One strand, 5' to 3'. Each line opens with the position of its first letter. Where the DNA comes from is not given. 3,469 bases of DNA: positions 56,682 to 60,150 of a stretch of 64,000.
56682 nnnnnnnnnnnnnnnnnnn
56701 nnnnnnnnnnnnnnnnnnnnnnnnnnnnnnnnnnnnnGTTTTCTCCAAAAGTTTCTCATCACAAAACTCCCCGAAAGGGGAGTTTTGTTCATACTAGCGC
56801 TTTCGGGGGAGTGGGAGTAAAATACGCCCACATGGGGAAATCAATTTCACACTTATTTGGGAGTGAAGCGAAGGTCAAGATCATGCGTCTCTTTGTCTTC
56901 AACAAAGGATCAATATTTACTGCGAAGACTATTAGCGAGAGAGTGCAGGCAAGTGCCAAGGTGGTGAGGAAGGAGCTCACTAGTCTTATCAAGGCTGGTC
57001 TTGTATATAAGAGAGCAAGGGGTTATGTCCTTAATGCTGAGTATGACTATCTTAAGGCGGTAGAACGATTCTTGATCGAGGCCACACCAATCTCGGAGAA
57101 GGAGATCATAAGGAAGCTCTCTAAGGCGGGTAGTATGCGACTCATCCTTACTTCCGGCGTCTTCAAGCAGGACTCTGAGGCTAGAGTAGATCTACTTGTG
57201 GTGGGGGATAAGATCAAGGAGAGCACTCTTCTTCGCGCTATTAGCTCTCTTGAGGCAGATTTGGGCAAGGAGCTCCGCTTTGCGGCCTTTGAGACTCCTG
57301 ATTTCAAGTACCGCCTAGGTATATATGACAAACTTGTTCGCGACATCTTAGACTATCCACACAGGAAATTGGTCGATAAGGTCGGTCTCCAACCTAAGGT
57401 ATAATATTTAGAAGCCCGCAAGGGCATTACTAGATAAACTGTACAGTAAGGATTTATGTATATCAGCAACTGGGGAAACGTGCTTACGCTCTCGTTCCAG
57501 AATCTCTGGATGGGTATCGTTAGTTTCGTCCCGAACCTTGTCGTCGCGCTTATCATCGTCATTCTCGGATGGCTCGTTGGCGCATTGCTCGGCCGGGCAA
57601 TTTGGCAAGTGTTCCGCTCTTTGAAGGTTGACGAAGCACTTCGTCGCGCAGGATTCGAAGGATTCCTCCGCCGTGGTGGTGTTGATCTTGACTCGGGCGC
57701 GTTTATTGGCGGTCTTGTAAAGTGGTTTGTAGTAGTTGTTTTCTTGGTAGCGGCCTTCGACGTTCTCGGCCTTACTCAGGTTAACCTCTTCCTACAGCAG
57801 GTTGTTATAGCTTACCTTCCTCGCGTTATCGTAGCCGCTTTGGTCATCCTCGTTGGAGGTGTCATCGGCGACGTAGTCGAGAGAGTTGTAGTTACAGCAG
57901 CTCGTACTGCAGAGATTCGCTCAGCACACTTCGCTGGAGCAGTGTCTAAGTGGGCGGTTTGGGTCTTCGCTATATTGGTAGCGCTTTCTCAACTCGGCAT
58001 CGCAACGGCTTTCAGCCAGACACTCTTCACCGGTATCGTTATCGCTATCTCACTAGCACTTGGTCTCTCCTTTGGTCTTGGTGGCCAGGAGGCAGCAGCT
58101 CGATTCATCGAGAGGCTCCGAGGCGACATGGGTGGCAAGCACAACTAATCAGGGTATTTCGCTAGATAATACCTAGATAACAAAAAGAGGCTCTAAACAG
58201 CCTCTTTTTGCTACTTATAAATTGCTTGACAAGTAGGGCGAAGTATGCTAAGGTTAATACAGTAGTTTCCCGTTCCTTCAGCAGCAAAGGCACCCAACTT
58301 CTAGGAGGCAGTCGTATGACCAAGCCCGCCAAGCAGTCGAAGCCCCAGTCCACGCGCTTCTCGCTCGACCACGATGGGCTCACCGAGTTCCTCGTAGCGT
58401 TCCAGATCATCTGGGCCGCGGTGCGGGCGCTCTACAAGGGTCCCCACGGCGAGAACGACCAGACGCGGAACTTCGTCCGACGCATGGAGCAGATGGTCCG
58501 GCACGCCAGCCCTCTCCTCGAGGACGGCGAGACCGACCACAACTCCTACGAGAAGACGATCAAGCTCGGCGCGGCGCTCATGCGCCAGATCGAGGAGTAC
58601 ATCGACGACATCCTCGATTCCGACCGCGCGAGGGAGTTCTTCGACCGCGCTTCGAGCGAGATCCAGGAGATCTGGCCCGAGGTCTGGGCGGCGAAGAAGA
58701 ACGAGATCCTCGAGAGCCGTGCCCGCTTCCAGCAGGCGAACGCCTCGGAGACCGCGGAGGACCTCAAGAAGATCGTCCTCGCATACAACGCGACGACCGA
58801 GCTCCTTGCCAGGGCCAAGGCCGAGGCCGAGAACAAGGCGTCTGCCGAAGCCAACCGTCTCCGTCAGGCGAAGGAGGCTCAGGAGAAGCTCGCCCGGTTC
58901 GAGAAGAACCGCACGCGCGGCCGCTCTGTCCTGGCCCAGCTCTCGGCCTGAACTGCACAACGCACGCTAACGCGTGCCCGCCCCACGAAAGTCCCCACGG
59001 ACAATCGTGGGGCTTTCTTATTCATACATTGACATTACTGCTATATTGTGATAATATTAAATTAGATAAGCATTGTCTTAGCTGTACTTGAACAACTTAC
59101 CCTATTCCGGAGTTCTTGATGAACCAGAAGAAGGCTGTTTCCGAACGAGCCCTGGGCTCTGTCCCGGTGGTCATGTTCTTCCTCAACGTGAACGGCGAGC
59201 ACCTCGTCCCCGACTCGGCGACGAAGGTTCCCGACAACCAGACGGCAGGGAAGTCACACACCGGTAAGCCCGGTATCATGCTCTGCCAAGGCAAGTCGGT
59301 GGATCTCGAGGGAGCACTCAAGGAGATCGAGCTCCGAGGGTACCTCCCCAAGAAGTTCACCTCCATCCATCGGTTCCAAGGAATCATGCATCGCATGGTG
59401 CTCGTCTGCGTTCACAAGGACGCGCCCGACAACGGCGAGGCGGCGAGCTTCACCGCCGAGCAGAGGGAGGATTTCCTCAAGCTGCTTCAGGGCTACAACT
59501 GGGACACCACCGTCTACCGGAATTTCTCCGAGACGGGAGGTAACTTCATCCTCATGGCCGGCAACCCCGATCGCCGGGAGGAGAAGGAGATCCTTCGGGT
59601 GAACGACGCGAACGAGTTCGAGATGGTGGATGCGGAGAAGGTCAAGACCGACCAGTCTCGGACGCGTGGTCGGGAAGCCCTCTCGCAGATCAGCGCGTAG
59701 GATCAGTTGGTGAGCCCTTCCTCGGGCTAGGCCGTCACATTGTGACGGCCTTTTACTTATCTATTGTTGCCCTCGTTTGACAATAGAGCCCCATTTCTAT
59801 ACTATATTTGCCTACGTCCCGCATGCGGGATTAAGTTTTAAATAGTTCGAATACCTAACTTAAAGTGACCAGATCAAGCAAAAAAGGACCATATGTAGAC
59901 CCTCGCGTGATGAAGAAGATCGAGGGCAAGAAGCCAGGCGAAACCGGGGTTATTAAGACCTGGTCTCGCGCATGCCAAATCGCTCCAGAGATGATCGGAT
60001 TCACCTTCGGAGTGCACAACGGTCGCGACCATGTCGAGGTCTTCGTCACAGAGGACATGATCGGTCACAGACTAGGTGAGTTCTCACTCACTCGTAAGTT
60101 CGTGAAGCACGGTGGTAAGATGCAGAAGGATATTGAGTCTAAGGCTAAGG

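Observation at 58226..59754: Two adjacent GC-rich single-gene cassettes whose proteins share a conserved C-terminal tail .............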

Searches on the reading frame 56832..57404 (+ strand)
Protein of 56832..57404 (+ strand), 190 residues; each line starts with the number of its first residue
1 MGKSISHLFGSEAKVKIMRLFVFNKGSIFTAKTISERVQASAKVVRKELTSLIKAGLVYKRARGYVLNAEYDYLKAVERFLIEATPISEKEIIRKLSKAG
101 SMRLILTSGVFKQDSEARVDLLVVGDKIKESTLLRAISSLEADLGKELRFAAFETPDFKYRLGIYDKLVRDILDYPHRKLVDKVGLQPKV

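Call 4: search_protein_families(library=pfam, proteins=[window:56832-57404:+], max_evalue=1)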
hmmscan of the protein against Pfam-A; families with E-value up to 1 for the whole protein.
window:56832-57404:+ (190 aa): 11 families
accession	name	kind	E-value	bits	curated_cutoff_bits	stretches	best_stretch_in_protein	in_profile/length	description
PF02082.26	Rrf2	-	0.0005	20.7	30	1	18-60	13-55/132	Iron-dependent Transcriptional regulator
PF10264.15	Stork_head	-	0.0056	17.3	27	1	39-67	48-76/79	Winged helix Storkhead-box1 domain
PF08279.18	HTH_11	-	0.006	16.9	25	1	16-65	4-54/55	HTH domain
PF18172.6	LepB_GAP_N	-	0.0072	16.6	27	1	127-160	89-122/188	LepB GAP domain N-terminal subdomain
PF02002.24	TFIIE_alpha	-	0.017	15.4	22.9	1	8-98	10-98/105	TFIIE alpha subunit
PF01978.25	TrmB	-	0.023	15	25.6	1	30-64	24-58/68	Sugar-specific transcriptional regulator TrmB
PF13338.12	AbiEi_4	-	0.031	14.8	25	1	24-65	9-45/49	Transcriptional regulator, AbiEi antitoxin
PF24033.1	DUF7342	-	0.043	14.2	31.6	1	30-84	19-77/150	Family of unknown function (DUF7342)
PF24270.1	HTH_Cmi2_C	-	0.081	13.6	27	1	30-65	90-125/125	Cmi2, C-terminal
PF08221.17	HTH_9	-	0.12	13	23.4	1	30-58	29-57/62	RNA polymerase III subunit RPC82 helix-turn-helix domain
PF13730.12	HTH_36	-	0.13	12.5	25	0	30-58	27-55/55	Helix-turn-helix domain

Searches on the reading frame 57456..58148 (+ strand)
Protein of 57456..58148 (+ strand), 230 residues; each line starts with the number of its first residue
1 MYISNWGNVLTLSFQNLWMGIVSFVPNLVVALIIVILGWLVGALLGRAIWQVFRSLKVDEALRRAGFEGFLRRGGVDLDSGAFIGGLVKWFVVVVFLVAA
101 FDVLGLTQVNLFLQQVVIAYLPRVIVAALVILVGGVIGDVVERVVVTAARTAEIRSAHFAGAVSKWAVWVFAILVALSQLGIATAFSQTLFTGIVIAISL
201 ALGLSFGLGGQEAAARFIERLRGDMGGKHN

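Call 4: search_protein_families(library=pfam, proteins=[window:57456-58148:+], max_evalue=1)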
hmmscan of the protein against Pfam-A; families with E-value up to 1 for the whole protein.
window:57456-58148:+ (230 aa): 2 families
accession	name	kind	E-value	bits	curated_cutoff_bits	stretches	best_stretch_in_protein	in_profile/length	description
PF05552.17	MS_channel_1st_1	-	1e-14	54.6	22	2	14-60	3-49/50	Mechanosensitive ion channel, conserved TM helix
PF08566.15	Pam17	-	0.0018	18.6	25.4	1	17-59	64-106/165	Mitochondrial import protein Pam17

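Call 35: find_related_loci(query=window:57456-58148:+, collection=genome_contigs, flank=10000)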
Query window:57456-58148:+ (230 aa) in genome_contigs; peptide patterns used: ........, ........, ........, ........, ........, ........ (x = any residue, [..] = any of these).
593 stretches matched a pattern; 122 encode a relative of the query (tblastn E <= 1e-3); the best 80 are kept; 80 distinct loci.
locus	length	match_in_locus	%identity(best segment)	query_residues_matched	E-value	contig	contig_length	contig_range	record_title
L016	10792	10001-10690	100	1-230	3e-142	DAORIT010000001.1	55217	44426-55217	MAG TPA_asm: Parcubacteria group bacterium isolate AMR_MDS_5570 NODE_74_length_55217_cov_53.778670, whole genome shotgun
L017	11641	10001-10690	95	1-230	4e-138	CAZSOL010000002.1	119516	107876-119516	MAG TPA_asm: uncultured Candidatus Saccharibacteria bacterium isolate SRP329715_co2_59 genome assembly, contig: NODE_300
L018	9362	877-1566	89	1-230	2e-133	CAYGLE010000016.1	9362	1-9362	MAG TPA_asm: uncultured Candidatus Saccharibacteria bacterium isolate ERP113451_co3_98 genome assembly, contig: NODE_627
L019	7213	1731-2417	90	1-229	9e-132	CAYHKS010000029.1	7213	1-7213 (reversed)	MAG TPA_asm: uncultured Candidatus Saccharibacteria bacterium isolate ERP119705_co13_489 genome assembly, contig: NODE_1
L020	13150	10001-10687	90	1-229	4e-132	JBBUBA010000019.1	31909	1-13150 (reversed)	MAG: Patescibacteria group bacterium isolate H41-bin150_1 H41_bin150_1_000000000019, whole genome shotgun sequence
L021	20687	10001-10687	86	1-229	2e-127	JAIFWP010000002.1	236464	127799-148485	MAG: Candidatus Parcubacteria bacterium isolate viral-cat_52_19 PAFVLPS_2018_scaffold_420, whole genome shotgun sequence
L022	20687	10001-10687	86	1-229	4e-126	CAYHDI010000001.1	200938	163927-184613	MAG TPA_asm: uncultured Candidatus Saccharibacteria bacterium isolate ERP119705_co10_3 genome assembly, contig: NODE_13_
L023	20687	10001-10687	85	1-229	5e-126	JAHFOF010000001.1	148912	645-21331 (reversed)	MAG: bacterium isolate nzgw498 NODE_130_length_148913_cov_4.435279, whole genome shotgun sequence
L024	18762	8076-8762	84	1-229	2e-125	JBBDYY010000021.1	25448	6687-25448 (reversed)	MAG: Parcubacteria group bacterium isolate LejiaD_45_33 Lejia_D_3142_length_25448_cov_21, whole genome shotgun sequence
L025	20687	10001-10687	83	1-229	5e-125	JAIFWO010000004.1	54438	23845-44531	MAG: Candidatus Parcubacteria bacterium isolate viral-cat_51_11 PAFVLPS_2018_scaffold_5853, whole genome shotgun sequenc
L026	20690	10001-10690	77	1-230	3e-117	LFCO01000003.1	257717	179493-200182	MAG: Parcubacteria bacterium C7867-005 C7867_00016, whole genome shotgun sequence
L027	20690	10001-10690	80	1-230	4e-116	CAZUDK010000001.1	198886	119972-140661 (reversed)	MAG TPA_asm: uncultured Candidatus Saccharibacteria bacterium isolate SRP263527_co2_167 genome assembly, contig: NODE_28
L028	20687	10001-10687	81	1-229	2e-112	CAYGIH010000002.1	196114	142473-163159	MAG TPA_asm: uncultured Candidatus Saccharibacteria bacterium isolate ERP113451_co1_359 genome assembly, contig: NODE_17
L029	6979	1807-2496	78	1-230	2e-112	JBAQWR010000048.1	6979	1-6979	MAG: Minisyncoccia bacterium isolate MFD03282_ilm_asm_bin15 k127_93395, whole genome shotgun sequence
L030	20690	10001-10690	83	1-230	5e-112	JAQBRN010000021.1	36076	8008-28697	MAG: Parcubacteria group bacterium isolate RYN_400 scaffold_1580568, whole genome shotgun sequence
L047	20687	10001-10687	79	1-229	3e-103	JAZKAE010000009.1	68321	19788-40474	MAG: Patescibacteria group bacterium isolate ADI_H3L2_1_122_18_3-bin007_1 ADIH3L21_B007_1_000000000009, whole genome sho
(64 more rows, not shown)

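Call 41: search_protein_families(library=pfam, proteins=[L018:3223-3822:+, L028:10852-11427:+, L022:11916-12536:+, L026:10820-11473:+, L030:10863-11471:+, L019:3393-3950:+, L019:2580-3242:+, L018:1740-2369:+, L022:10894-11739:+, L047:12395-12973:+], max_evalue=1)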
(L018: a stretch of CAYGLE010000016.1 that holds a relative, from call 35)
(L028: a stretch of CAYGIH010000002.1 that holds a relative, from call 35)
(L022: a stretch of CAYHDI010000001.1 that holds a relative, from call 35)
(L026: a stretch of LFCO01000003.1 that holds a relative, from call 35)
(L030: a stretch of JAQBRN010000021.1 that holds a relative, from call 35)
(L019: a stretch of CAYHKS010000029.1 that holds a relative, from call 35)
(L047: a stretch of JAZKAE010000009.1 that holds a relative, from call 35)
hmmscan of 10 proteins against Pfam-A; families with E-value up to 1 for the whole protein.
L018:3223-3822:+ (199 aa): 0 families

L028:10852-11427:+ (191 aa): 0 families

L022:11916-12536:+ (206 aa): 0 families

L026:10820-11473:+ (217 aa): 0 families

L030:10863-11471:+ (202 aa): 1 family
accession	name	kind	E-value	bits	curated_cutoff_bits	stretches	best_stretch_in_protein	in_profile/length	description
PF04378.19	RsmJ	-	0.014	15.2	27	1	12-75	35-98/245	Ribosomal RNA large subunit methyltransferase D, RlmJ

L019:3393-3950:+ (185 aa): 0 families

L019:2580-3242:+ (220 aa): 1 family
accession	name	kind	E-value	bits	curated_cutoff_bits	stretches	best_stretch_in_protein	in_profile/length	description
PF08145.17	BOP1NT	-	0.16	12.3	29.6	1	66-124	90-143/259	BOP1NT (NUC169) domain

L018:1740-2369:+ (209 aa): 0 families

L022:10894-11739:+ (281 aa): 1 family
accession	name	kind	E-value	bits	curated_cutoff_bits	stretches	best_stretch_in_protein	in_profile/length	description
PF22487.1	CRASP-2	-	0.066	13.2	27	1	205-273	6-77/206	Complement regulator-acquiring surface protein 2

L047:12395-12973:+ (192 aa): 0 families

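Call 42: search_protein_families(library=padloc, proteins=[L018:3223-3822:+, L028:10852-11427:+, L022:11916-12536:+, L019:2580-3242:+, L022:10894-11739:+], max_evalue=1)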
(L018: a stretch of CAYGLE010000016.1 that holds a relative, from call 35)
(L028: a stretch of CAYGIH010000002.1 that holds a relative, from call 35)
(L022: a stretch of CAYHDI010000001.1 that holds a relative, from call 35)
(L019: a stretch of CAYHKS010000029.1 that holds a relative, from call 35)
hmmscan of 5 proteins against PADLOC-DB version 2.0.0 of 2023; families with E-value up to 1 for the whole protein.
L018:3223-3822:+ (199 aa): 0 families

L028:10852-11427:+ (191 aa): 0 families

L022:11916-12536:+ (206 aa): 0 families

L019:2580-3242:+ (220 aa): 0 families

L022:10894-11739:+ (281 aa): 0 families

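Call 50: find_homologous_proteins(query=A6, max_evalue=0.001)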
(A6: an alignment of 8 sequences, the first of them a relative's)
Query A6 (8 sequences) (199 aa, profile of the alignment): 5 proteins with E <= 0.001 among 6169 candidates.
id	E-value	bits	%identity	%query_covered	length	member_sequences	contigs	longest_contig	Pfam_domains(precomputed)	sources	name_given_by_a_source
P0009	1.1e-77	278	52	93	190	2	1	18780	-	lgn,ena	-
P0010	1.4e-74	268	100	100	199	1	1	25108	-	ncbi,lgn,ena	-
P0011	5.2e-59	217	51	96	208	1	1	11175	-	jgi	-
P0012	2.3e-55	205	26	82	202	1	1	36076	-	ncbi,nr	ncbi:MAG: hypothetical protein JWN50_568 [Parcubacteria group bacterium]|nr:hypothetical protein [Pa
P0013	3.2e-49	185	46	91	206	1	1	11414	-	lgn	-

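Call 53: find_encoding_contigs(protein=P0011, flank=6000)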
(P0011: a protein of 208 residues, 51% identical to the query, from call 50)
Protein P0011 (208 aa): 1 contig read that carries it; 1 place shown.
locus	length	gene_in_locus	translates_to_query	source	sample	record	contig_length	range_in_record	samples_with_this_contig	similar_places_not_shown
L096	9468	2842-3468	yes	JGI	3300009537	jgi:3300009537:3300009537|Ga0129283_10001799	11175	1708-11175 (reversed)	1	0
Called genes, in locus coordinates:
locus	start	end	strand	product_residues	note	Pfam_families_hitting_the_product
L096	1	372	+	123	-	?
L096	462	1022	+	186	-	-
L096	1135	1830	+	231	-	PF05552:MS_channel_1st_1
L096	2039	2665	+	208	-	-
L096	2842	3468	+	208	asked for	-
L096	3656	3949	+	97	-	PF00203:Ribosomal_S19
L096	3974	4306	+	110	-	PF00237:Ribosomal_L22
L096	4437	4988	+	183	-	PF07650:KH_2, PF00189:Ribosomal_S3_C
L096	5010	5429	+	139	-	PF00252:Ribosomal_L16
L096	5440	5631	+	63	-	PF00831:Ribosomal_L29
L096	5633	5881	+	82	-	PF00366:Ribosomal_S17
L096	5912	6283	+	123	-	PF00238:Ribosomal_L14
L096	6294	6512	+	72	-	PF00467:KOW, PF17136:ribosomal_L24 (weak)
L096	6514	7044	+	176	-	PF00281:Ribosomal_L5, PF00673:Ribosomal_L5_C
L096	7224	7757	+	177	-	PF00410:Ribosomal_S8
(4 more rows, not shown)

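Call 54: find_encoding_contigs(protein=P0013, flank=6000)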
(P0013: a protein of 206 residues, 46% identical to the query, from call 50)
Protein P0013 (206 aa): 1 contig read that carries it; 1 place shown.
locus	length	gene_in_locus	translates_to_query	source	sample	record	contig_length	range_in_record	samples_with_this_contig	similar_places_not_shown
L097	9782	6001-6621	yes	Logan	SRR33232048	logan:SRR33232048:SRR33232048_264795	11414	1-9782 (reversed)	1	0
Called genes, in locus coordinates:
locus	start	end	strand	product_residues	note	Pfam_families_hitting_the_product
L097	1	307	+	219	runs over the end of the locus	PF00573:Ribosomal_L4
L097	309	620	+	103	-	PF00276:Ribosomal_L23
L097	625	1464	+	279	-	PF00181:Ribosomal_L2_N, PF03947:Ribosomal_L2_C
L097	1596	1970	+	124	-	-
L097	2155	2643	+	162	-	PF00466:Ribosomal_L10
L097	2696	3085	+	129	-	PF16320:Ribosomal_L12_N, PF00542:Ribosomal_L12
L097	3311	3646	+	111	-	-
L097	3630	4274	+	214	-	-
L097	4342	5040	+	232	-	PF05552:MS_channel_1st_1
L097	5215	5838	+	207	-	-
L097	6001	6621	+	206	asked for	-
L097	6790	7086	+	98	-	PF00203:Ribosomal_S19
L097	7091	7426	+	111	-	PF00237:Ribosomal_L22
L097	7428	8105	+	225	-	PF07650:KH_2, PF00189:Ribosomal_S3_C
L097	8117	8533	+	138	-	PF00252:Ribosomal_L16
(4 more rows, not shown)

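Call 63: find_related_loci(query=A8, collection=metagenome_contigs, flank=4000)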
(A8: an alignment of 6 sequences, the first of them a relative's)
Query A8 (199 aa) in metagenome_contigs; peptide patterns used: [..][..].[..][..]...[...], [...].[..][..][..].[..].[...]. (x = any residue, [..] = any of these).
395 stretches matched a pattern; 3 encode a relative of the query (tblastn E <= 1e-3); 3 distinct loci.
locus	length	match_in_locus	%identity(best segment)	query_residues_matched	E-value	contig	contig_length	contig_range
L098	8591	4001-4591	47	8-198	1e-54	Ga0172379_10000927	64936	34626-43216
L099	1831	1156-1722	48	7-190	1e-53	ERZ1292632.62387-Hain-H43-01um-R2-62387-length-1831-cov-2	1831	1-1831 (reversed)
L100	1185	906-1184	51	9-95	1e-25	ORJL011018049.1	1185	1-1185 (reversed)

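Call 64: find_related_loci(query=A8, collection=viral_contigs, flank=4000)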
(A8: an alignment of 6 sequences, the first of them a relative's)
Query A8 (199 aa) in viral_contigs; peptide patterns used: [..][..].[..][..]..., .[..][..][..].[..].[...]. (x = any residue, [..] = any of these).
53 stretches matched a pattern, but none encodes a relative of the query by tblastn (E <= 1e-3).

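Call 78: search_solved_structures(query=A8, max_evalue=10)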
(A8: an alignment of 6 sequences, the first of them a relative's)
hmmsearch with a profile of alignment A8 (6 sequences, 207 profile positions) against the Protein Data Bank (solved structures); distinct sequences matched with E-value up to 10: 0.

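Call 104: search_protein_families(library=pfam, proteins=[L020:11564-13084:+], max_evalue=0.001)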
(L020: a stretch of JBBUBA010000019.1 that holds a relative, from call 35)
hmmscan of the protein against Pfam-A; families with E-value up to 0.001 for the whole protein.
L020:11564-13084:+ (506 aa): 0 families

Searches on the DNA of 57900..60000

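Call 82: search_rna_families(source=window, start=57900, end=60000, threshold=evalue, max_evalue=1)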
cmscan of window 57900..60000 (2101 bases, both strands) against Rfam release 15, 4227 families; matches with E-value up to 1: 0.
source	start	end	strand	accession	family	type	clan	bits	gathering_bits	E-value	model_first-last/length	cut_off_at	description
